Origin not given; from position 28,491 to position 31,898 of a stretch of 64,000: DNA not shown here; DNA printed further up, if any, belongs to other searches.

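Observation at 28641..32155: Rewired uvrC-rapZ-yvcK-whiA block: RapZ reduced to its C-terminal domain, with a 1035-aa zinc-ribbon/cyclase/STAND/TPR protein in the YvcK slot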

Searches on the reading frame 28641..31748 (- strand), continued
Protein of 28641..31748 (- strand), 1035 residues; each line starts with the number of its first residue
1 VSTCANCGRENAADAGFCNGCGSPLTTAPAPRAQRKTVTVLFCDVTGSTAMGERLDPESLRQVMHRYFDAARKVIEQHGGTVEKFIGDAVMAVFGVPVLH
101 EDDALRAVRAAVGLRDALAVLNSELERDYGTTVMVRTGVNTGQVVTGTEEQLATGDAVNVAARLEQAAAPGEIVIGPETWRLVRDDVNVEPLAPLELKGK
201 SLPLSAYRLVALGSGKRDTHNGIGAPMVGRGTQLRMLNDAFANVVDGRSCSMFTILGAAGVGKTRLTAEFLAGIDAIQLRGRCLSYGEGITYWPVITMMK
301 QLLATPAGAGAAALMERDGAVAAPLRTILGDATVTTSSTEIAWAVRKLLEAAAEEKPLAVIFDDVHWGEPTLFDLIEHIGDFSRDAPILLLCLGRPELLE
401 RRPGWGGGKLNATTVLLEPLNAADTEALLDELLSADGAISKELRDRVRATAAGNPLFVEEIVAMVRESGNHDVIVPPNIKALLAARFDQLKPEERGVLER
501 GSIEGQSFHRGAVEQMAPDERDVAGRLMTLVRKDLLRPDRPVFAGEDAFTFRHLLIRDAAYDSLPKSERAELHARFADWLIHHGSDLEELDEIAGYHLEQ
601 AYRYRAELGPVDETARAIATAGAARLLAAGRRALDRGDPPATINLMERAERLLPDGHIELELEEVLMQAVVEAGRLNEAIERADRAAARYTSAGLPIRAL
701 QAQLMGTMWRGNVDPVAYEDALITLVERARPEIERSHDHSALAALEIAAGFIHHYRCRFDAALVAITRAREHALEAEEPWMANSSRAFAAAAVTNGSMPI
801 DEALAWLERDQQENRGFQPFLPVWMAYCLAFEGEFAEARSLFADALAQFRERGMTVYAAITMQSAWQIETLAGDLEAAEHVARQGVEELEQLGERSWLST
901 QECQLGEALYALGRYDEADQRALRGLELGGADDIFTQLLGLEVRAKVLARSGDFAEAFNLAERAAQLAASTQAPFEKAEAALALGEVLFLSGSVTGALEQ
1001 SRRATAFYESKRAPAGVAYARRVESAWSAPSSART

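Call 24: find_homologous_proteins(query=window:28641-31748:-)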
Query window:28641-31748:- (1035 aa): 8000 proteins with E <= 0.001 among 8000 candidates; the best 120 are listed.
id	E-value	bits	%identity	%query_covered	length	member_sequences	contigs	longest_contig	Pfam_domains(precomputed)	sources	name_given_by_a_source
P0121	0.0e+0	2159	95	100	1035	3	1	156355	PF00211.26,PF13191.13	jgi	jgi:class 3 adenylate cyclase/tetratricopeptide (TPR) repeat protein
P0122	0.0e+0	2025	88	100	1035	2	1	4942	PF13240.12,PF17874.8,PF00211.26,PF13191.13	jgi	jgi:class 3 adenylate cyclase/tetratricopeptide (TPR) repeat protein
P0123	0.0e+0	1908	84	100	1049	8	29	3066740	PF13424.13,PF00211.26,PF13191.13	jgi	jgi:class 3 adenylate cyclase/tetratricopeptide (TPR) repeat protein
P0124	0.0e+0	1806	79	100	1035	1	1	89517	PF13424.13,PF00211.26,PF13191.13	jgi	jgi:class 3 adenylate cyclase/tetratricopeptide (TPR) repeat protein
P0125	0.0e+0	1800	79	100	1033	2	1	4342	PF13240.12,PF17874.8,PF13424.13,PF00211.26,PF07719.24,PF13191.13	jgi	jgi:class 3 adenylate cyclase/tetratricopeptide (TPR) repeat protein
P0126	0.0e+0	1799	80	100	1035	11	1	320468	PF13240.12,PF17874.8,PF13424.13,PF00211.26,PF13191.13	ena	-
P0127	0.0e+0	1789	79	99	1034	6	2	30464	PF13240.12,PF13424.13,PF00211.26,PF13191.13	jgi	jgi:class 3 adenylate cyclase/tetratricopeptide (TPR) repeat protein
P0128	0.0e+0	1756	78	100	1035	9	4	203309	PF13240.12,PF17874.8,PF13424.13,PF13401.13,PF00211.26,PF13191.13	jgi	jgi:class 3 adenylate cyclase/tetratricopeptide (TPR) repeat protein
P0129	0.0e+0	1745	78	100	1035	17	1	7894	PF17874.8,PF00211.26,PF07719.24,PF13191.13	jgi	jgi:class 3 adenylate cyclase/tetratricopeptide (TPR) repeat protein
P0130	0.0e+0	1743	77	100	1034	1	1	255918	PF13240.12,PF17874.8,PF13424.13,PF13401.13,PF00211.26,PF13191.13,PF13374.13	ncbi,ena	-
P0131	0.0e+0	1733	77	100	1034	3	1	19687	PF13240.12,PF00211.26,PF13191.13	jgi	jgi:class 3 adenylate cyclase/tetratricopeptide (TPR) repeat protein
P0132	0.0e+0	1705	75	100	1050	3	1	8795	PF13240.12,PF17874.8,PF13424.13,PF00211.26,PF13191.13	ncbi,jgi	jgi:class 3 adenylate cyclase/tetratricopeptide (TPR) repeat protein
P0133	0.0e+0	1694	75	100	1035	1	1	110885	PF13240.12,PF00211.26,PF13191.13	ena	-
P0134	0.0e+0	1665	77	96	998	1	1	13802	PF17874.8,PF13424.13,PF00211.26,PF13191.13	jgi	jgi:class 3 adenylate cyclase/tetratricopeptide (TPR) repeat protein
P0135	0.0e+0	1607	75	95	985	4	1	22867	PF00211.26,PF13191.13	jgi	jgi:tetratricopeptide (TPR) repeat protein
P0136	0.0e+0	1594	72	99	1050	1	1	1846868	PF17874.8,PF00211.26,PF13191.13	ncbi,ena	-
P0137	0.0e+0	1588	71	100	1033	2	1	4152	PF17874.8,PF13401.13,PF00211.26,PF07719.24,PF13191.13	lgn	-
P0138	0.0e+0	1580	71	100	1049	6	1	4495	PF00211.26,PF13191.13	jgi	jgi:class 3 adenylate cyclase/tetratricopeptide (TPR) repeat protein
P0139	0.0e+0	1579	71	99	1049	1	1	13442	PF13401.13,PF00211.26,PF13191.13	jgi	jgi:class 3 adenylate cyclase/tetratricopeptide (TPR) repeat protein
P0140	0.0e+0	1578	71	100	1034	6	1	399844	PF13240.12,PF17874.8,PF00211.26,PF07719.24,PF13191.13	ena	-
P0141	0.0e+0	1572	71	99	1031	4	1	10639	PF17874.8,PF00211.26,PF13191.13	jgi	jgi:class 3 adenylate cyclase/tetratricopeptide (TPR) repeat protein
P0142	0.0e+0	1565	71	100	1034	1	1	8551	PF00211.26,PF13191.13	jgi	jgi:class 3 adenylate cyclase/tetratricopeptide (TPR) repeat protein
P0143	0.0e+0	1564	70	100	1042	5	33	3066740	PF13240.12,PF13401.13,PF00211.26,PF13191.13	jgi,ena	jgi:class 3 adenylate cyclase/tetratricopeptide (TPR) repeat protein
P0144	0.0e+0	1562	71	99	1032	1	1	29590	PF17874.8,PF13401.13,PF00211.26,PF07719.24,PF13191.13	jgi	jgi:class 3 adenylate cyclase/tetratricopeptide (TPR) repeat protein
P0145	0.0e+0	1560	71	98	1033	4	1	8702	PF13240.12,PF00211.26,PF13191.13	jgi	jgi:class 3 adenylate cyclase/tetratricopeptide (TPR) repeat protein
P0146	0.0e+0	1558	71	100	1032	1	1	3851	PF00211.26,PF13191.13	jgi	jgi:class 3 adenylate cyclase/tetratricopeptide (TPR) repeat protein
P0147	0.0e+0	1554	71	100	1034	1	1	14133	PF13240.12,PF00211.26,PF13191.13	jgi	jgi:class 3 adenylate cyclase/tetratricopeptide (TPR) repeat protein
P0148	0.0e+0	1551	71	99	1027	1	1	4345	PF13240.12,PF00211.26,PF13191.13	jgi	jgi:class 3 adenylate cyclase/tetratricopeptide (TPR) repeat protein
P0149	0.0e+0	1550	70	99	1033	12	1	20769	PF13240.12,PF00211.26,PF13191.13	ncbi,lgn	ncbi:MAG: adenylate/guanylate cyclase domain-containing protein [Candidatus Dormiibacterota bacteriu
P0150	0.0e+0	1540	70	99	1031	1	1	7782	PF17874.8,PF00211.26,PF13191.13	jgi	jgi:class 3 adenylate cyclase/tetratricopeptide (TPR) repeat protein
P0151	0.0e+0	1536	70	100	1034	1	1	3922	PF00211.26,PF13191.13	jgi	jgi:class 3 adenylate cyclase/tetratricopeptide (TPR) repeat protein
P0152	0.0e+0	1534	70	99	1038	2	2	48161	PF13240.12,PF13424.13,PF00211.26,PF07719.24,PF13191.13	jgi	jgi:class 3 adenylate cyclase/tetratricopeptide (TPR) repeat protein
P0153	0.0e+0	1532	70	99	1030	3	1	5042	PF17874.8,PF13401.13,PF00211.26,PF13191.13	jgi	jgi:class 3 adenylate cyclase/tetratricopeptide (TPR) repeat protein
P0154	0.0e+0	1530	70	99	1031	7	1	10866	PF17874.8,PF00211.26,PF13191.13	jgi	jgi:class 3 adenylate cyclase/tetratricopeptide (TPR) repeat protein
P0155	0.0e+0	1525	70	100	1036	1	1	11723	PF13240.12,PF17874.8,PF00211.26,PF13191.13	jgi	jgi:class 3 adenylate cyclase/tetratricopeptide (TPR) repeat protein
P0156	0.0e+0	1520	69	99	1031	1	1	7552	PF17874.8,PF00211.26,PF13191.13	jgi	jgi:class 3 adenylate cyclase/tetratricopeptide (TPR) repeat protein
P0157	0.0e+0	1513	69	99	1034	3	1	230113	PF17874.8,PF00211.26,PF13191.13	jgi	jgi:class 3 adenylate cyclase/tetratricopeptide (TPR) repeat protein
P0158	0.0e+0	1512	69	99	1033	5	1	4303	PF13401.13,PF00211.26,PF13191.13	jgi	jgi:class 3 adenylate cyclase/tetratricopeptide (TPR) repeat protein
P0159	0.0e+0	1512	69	99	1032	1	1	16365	PF17874.8,PF00211.26,PF13191.13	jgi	jgi:class 3 adenylate cyclase/tetratricopeptide (TPR) repeat protein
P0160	0.0e+0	1512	68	100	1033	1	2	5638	PF13424.13,PF00211.26,PF07719.24,PF13191.13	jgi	jgi:class 3 adenylate cyclase/tetratricopeptide (TPR) repeat protein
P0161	0.0e+0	1510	69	100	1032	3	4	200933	PF00211.26,PF13191.13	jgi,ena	-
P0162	0.0e+0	1509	69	100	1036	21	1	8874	PF13240.12,PF13401.13,PF00211.26,PF13191.13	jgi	jgi:class 3 adenylate cyclase/tetratricopeptide (TPR) repeat protein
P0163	0.0e+0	1507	68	100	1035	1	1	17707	PF17874.8,PF13401.13,PF00211.26,PF13191.13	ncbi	ncbi:MAG: adenylate/guanylate cyclase domain-containing protein [Candidatus Dormiibacterota bacteriu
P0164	0.0e+0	1504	68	100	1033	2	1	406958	PF00211.26,PF13191.13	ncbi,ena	-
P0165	0.0e+0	1504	68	100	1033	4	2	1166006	PF00211.26,PF13191.13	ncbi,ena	ncbi:MAG TPA: adenylate/guanylate cyclase domain-containing protein [Candidatus Dormibacteraeota bac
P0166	0.0e+0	1496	68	99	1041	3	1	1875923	PF13240.12,PF17874.8,PF00211.26,PF13191.13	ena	-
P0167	0.0e+0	1490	71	96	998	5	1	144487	PF00211.26,PF13191.13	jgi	-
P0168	0.0e+0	1478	70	96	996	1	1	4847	PF00211.26,PF13191.13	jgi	jgi:class 3 adenylate cyclase/tetratricopeptide (TPR) repeat protein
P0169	0.0e+0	1477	67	99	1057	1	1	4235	PF13240.12,PF17874.8,PF00211.26,PF13191.13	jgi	jgi:class 3 adenylate cyclase/tetratricopeptide (TPR) repeat protein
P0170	0.0e+0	1475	71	95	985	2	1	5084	PF13401.13,PF00211.26,PF13191.13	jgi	jgi:class 3 adenylate cyclase/tetratricopeptide (TPR) repeat protein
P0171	0.0e+0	1472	67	99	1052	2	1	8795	PF17874.8,PF00211.26,PF13191.13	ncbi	-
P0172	0.0e+0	1472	67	99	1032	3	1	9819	PF17874.8,PF00211.26,PF13191.13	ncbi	-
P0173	0.0e+0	1455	68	98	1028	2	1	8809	PF00211.26,PF13191.13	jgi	jgi:class 3 adenylate cyclase/tetratricopeptide (TPR) repeat protein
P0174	0.0e+0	1451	70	95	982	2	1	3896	PF17874.8,PF00211.26,PF13191.13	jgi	jgi:class 3 adenylate cyclase/tetratricopeptide (TPR) repeat protein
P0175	0.0e+0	1451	66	100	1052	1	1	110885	PF13240.12,PF00211.26,PF13191.13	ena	-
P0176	0.0e+0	1446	65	99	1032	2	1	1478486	PF14559.13,PF13424.13,PF13428.13,PF00211.26,PF07719.24,PF13191.13,PF13374.13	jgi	jgi:class 3 adenylate cyclase/tetratricopeptide (TPR) repeat protein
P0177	0.0e+0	1424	67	97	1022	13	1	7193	PF00211.26,PF07719.24,PF13191.13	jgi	jgi:class 3 adenylate cyclase/tetratricopeptide (TPR) repeat protein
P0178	0.0e+0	1396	70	89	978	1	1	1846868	PF00211.26,PF13191.13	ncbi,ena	-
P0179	0.0e+0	1333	62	98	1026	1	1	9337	PF13240.12,PF17874.8,PF00211.26,PF13191.13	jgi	-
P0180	0.0e+0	1301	61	100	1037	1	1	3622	PF13240.12,PF00211.26,PF13191.13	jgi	jgi:class 3 adenylate cyclase/predicted ATPase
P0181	0.0e+0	1293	61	100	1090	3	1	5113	PF00211.26,PF13191.13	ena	-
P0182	0.0e+0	1284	61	97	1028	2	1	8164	PF00211.26,PF13191.13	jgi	jgi:class 3 adenylate cyclase/tetratricopeptide (TPR) repeat protein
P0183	0.0e+0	1283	60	99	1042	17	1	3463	PF24463.2,PF00211.26,PF13191.13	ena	-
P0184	0.0e+0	1280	59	99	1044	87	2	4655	PF14559.13,PF17874.8,PF00211.26,PF13191.13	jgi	jgi:class 3 adenylate cyclase/tetratricopeptide (TPR) repeat protein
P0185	0.0e+0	1279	62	96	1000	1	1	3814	PF00211.26,PF07719.24,PF13191.13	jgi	jgi:class 3 adenylate cyclase/tetratricopeptide (TPR) repeat protein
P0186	0.0e+0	1278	59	100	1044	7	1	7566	PF13240.12,PF00211.26,PF13191.13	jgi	jgi:class 3 adenylate cyclase/tetratricopeptide (TPR) repeat protein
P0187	0.0e+0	1273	59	100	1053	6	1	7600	PF13240.12,PF00211.26,PF13191.13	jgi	jgi:class 3 adenylate cyclase/tetratricopeptide (TPR) repeat protein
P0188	0.0e+0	1269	59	100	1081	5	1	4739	PF14559.13,PF13240.12,PF00211.26,PF13191.13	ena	-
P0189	0.0e+0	1269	60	100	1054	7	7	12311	PF14559.13,PF00211.26,PF13191.13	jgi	jgi:class 3 adenylate cyclase/tetratricopeptide (TPR) repeat protein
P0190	0.0e+0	1265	60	100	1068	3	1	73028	PF00211.26,PF13191.13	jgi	jgi:class 3 adenylate cyclase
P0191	0.0e+0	1263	60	100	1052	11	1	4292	PF00211.26,PF13191.13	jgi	jgi:class 3 adenylate cyclase/tetratricopeptide (TPR) repeat protein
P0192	0.0e+0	1261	61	97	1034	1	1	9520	PF00211.26,PF13191.13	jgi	jgi:class 3 adenylate cyclase/tetratricopeptide (TPR) repeat protein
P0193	0.0e+0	1256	60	100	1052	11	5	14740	PF14559.13,PF00211.26,PF13191.13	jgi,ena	-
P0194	0.0e+0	1255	59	99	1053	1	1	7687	PF13240.12,PF00211.26,PF13191.13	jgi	jgi:class 3 adenylate cyclase/predicted ATPase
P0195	0.0e+0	1255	61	97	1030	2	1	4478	PF00211.26,PF13191.13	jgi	-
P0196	0.0e+0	1254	61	95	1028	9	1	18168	PF00211.26,PF13191.13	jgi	jgi:class 3 adenylate cyclase/tetratricopeptide (TPR) repeat protein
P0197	0.0e+0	1254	59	100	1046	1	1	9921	PF13424.13,PF00211.26,PF13191.13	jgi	jgi:class 3 adenylate cyclase/tetratricopeptide (TPR) repeat protein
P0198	0.0e+0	1253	61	96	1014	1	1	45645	PF00211.26,PF13191.13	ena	-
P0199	0.0e+0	1253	60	100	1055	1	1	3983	PF14559.13,PF13240.12,PF00515.35,PF00211.26,PF13181.13,PF07719.24,PF13191.13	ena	-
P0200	0.0e+0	1253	61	97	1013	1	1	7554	PF14559.13,PF00211.26,PF07719.24,PF13191.13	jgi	jgi:class 3 adenylate cyclase/tetratricopeptide (TPR) repeat protein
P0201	0.0e+0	1253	58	99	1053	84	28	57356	PF00211.26,PF13191.13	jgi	jgi:class 3 adenylate cyclase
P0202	0.0e+0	1253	59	99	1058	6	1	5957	PF00211.26,PF13191.13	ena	-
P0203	0.0e+0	1252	58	99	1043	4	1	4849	PF14559.13,PF13240.12,PF00211.26,PF07719.24,PF13191.13,PF13374.13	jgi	jgi:class 3 adenylate cyclase/tetratricopeptide (TPR) repeat protein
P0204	0.0e+0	1251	62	95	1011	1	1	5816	PF00211.26,PF13191.13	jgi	jgi:class 3 adenylate cyclase/tetratricopeptide (TPR) repeat protein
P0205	0.0e+0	1249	61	97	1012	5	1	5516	PF00211.26,PF13191.13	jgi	jgi:class 3 adenylate cyclase/tetratricopeptide (TPR) repeat protein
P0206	0.0e+0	1249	59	99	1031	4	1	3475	PF13240.12,PF13424.13,PF00211.26,PF13191.13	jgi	jgi:class 3 adenylate cyclase/tetratricopeptide (TPR) repeat protein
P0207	0.0e+0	1248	61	95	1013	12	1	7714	PF00211.26,PF13191.13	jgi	jgi:class 3 adenylate cyclase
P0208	0.0e+0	1247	61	97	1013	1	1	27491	PF00211.26,PF13191.13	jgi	jgi:class 3 adenylate cyclase/tetratricopeptide (TPR) repeat protein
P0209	0.0e+0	1247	59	99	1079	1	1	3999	PF00211.26,PF13191.13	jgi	jgi:class 3 adenylate cyclase/tetratricopeptide (TPR) repeat protein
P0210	0.0e+0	1246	61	99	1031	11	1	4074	PF13240.12,PF00211.26,PF13191.13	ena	-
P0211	0.0e+0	1246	60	97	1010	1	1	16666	PF00211.26,PF13191.13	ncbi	-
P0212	0.0e+0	1245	61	95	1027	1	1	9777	PF00211.26,PF13191.13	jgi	jgi:class 3 adenylate cyclase/tetratricopeptide (TPR) repeat protein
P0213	0.0e+0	1244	61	96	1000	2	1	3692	PF00211.26,PF13191.13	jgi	jgi:class 3 adenylate cyclase/tetratricopeptide (TPR) repeat protein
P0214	0.0e+0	1244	58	100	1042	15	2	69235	PF00211.26,PF13191.13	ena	-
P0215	0.0e+0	1242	61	96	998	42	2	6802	PF00211.26,PF13191.13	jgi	jgi:class 3 adenylate cyclase/tetratricopeptide (TPR) repeat protein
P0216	0.0e+0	1241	60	97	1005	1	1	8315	PF00211.26,PF13191.13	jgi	jgi:class 3 adenylate cyclase/tetratricopeptide (TPR) repeat protein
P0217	0.0e+0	1240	58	99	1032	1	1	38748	PF00211.26,PF13191.13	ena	-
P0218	0.0e+0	1238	60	97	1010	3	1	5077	PF00211.26,PF13191.13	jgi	jgi:class 3 adenylate cyclase/tetratricopeptide (TPR) repeat protein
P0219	0.0e+0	1235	60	97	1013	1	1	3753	PF00211.26,PF13191.13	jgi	jgi:class 3 adenylate cyclase/tetratricopeptide (TPR) repeat protein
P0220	0.0e+0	1234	59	100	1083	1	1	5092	PF00211.26,PF13191.13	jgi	jgi:class 3 adenylate cyclase/predicted ATPase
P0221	0.0e+0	1233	58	100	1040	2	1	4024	PF13240.12,PF17874.8,PF13424.13,PF00211.26,PF13191.13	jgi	-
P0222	0.0e+0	1232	60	95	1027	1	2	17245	PF00211.26,PF13191.13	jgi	jgi:class 3 adenylate cyclase/tetratricopeptide (TPR) repeat protein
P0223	0.0e+0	1231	60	94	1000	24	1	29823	PF00211.26,PF13191.13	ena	-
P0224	0.0e+0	1230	58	99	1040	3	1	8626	PF00211.26,PF13191.13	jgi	-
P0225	0.0e+0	1230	60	93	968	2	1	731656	PF13401.13,PF00211.26,PF13191.13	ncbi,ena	-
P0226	0.0e+0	1227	60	97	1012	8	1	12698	PF00211.26,PF13191.13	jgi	jgi:class 3 adenylate cyclase/tetratricopeptide (TPR) repeat protein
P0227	0.0e+0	1225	59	97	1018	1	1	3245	PF00211.26,PF13191.13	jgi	jgi:class 3 adenylate cyclase/tetratricopeptide (TPR) repeat protein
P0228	0.0e+0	1223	59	98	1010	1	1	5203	PF00211.26,PF13191.13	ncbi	-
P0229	0.0e+0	1221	60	97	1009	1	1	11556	PF00211.26,PF13191.13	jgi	jgi:class 3 adenylate cyclase/tetratricopeptide (TPR) repeat protein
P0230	0.0e+0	1220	57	100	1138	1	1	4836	PF13240.12,PF00211.26,PF13191.13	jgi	jgi:class 3 adenylate cyclase/tetratricopeptide (TPR) repeat protein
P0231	0.0e+0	1219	60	94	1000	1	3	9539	PF17874.8,PF13424.13,PF00211.26,PF13191.13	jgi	jgi:class 3 adenylate cyclase/tetratricopeptide (TPR) repeat protein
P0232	0.0e+0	1218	59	100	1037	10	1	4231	PF13240.12,PF00211.26,PF13191.13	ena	-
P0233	0.0e+0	1215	59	97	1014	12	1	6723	PF00211.26,PF07719.24,PF13191.13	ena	-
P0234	0.0e+0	1213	59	97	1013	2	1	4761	PF00211.26,PF13191.13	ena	-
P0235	0.0e+0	1213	59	96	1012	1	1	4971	PF00211.26,PF13191.13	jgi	jgi:class 3 adenylate cyclase/tetratricopeptide (TPR) repeat protein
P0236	0.0e+0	1213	59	96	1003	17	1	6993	PF00211.26,PF13191.13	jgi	-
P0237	0.0e+0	1212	59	100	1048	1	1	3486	PF13240.12,PF13401.13,PF00211.26,PF13191.13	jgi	jgi:class 3 adenylate cyclase/tetratricopeptide (TPR) repeat protein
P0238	0.0e+0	1211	59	96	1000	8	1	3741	PF00211.26,PF13191.13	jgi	jgi:class 3 adenylate cyclase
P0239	0.0e+0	1208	59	96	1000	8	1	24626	PF00211.26,PF13191.13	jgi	jgi:class 3 adenylate cyclase/tetratricopeptide (TPR) repeat protein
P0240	0.0e+0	1208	57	99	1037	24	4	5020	PF00211.26,PF13191.13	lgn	-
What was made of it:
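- The paralogue family is very large, with more than 8000 hits (call 24).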
